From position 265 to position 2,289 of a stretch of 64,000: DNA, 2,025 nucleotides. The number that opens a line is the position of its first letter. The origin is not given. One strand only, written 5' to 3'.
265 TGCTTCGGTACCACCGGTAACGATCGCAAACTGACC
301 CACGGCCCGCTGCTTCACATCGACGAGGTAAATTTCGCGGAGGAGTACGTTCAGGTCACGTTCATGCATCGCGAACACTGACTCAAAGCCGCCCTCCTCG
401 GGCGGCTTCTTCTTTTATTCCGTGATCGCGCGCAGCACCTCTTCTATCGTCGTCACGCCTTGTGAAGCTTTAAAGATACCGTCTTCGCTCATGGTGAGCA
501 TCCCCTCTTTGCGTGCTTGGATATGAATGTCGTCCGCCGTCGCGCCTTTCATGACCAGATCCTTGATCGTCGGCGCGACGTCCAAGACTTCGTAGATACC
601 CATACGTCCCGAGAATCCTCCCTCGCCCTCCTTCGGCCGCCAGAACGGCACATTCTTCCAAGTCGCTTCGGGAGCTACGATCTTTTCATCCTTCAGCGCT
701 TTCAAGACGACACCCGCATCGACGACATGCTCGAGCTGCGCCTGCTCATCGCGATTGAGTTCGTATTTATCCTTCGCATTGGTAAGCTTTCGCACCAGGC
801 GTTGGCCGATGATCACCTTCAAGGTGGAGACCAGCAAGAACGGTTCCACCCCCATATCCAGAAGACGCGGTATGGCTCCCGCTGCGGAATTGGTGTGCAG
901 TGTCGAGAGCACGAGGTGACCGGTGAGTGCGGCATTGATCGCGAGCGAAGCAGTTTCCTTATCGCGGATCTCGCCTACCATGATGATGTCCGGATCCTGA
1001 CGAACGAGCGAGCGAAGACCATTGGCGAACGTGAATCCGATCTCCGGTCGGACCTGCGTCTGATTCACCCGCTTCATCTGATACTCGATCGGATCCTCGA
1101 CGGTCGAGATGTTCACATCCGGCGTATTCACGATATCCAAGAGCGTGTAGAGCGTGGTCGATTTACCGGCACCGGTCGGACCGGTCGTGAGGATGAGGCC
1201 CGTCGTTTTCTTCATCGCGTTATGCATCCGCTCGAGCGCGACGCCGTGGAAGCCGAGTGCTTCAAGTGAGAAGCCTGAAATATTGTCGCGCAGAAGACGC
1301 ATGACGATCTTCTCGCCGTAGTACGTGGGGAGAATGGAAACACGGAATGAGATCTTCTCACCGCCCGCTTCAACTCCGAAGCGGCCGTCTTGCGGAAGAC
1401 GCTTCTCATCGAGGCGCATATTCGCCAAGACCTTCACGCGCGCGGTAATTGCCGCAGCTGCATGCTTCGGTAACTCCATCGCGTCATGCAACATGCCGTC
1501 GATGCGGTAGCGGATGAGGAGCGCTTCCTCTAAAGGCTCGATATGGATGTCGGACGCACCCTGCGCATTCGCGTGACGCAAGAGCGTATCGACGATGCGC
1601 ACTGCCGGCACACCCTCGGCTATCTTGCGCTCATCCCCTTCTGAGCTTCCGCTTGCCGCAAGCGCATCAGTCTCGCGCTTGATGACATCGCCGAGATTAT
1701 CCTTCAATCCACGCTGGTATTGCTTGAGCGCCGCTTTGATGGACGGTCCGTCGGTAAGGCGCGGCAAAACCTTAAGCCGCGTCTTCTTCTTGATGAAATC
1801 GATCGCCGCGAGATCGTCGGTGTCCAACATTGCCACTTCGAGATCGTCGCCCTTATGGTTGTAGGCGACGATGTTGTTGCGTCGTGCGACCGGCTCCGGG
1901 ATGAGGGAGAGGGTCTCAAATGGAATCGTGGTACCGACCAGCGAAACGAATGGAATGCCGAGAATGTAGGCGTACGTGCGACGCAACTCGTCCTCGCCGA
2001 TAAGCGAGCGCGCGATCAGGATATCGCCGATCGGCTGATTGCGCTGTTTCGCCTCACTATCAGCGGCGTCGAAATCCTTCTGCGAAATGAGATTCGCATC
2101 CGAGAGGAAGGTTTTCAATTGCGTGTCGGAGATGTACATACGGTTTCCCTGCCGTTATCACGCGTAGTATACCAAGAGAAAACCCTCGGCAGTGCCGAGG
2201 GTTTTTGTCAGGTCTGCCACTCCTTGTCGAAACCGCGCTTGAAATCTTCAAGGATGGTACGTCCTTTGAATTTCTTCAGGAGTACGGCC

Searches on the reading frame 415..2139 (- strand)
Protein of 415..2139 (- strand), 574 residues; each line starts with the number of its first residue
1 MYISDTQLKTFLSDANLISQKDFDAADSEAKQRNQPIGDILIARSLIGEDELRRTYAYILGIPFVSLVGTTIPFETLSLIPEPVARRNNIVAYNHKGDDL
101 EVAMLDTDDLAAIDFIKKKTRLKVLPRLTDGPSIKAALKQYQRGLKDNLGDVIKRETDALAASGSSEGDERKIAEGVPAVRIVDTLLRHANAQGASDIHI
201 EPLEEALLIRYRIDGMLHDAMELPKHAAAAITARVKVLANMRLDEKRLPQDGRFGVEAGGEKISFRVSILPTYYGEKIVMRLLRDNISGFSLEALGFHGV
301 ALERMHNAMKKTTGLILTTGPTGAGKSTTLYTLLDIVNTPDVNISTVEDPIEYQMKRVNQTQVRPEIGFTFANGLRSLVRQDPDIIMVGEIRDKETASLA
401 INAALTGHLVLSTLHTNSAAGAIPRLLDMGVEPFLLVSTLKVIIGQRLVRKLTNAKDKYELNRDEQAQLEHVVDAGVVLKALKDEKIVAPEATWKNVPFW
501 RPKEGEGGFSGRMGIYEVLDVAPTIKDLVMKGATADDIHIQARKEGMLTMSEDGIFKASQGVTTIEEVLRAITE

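Call 30: find_encoding_contigs(protein=window:415-2139:-, flank=10000, max_places=3)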
Protein window:415-2139:- (574 aa): 8 contigs read that carry it; 3 places shown.
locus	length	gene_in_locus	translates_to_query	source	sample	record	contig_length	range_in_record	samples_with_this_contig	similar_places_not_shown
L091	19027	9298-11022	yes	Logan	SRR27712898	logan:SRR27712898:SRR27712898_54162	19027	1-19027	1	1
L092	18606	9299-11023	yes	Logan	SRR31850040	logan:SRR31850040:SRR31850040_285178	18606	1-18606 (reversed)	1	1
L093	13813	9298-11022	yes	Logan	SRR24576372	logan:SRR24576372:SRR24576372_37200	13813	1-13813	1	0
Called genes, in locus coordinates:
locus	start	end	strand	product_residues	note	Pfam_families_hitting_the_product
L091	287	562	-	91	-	PF00216:Bac_DNA_binding, PF18291:HU-HIG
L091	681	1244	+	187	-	PF00800:PDT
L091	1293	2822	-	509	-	PF12072:RNase_Y_N, PF00013:KH_1 (weak), PF01966:HD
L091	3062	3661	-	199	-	PF00574:CLP_protease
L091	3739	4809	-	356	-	PF05697:Trigger_N, PF05698:Trigger_C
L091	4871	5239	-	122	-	-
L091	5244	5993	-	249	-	-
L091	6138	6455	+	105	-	-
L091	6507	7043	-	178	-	PF00719:Pyrophosphatase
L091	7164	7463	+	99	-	-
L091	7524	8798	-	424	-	PF08529:NusA_N, PF00575:S1 (weak), PF13184:KH_NusA_1st, PF26594:KH_NusA_2nd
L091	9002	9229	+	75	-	-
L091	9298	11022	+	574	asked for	PF05157:MshEN, PF00437:T2SSE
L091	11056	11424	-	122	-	-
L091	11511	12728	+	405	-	PF00482:T2SSF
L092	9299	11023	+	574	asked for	PF05157:MshEN, PF00437:T2SSE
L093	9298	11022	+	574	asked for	PF05157:MshEN, PF00437:T2SSE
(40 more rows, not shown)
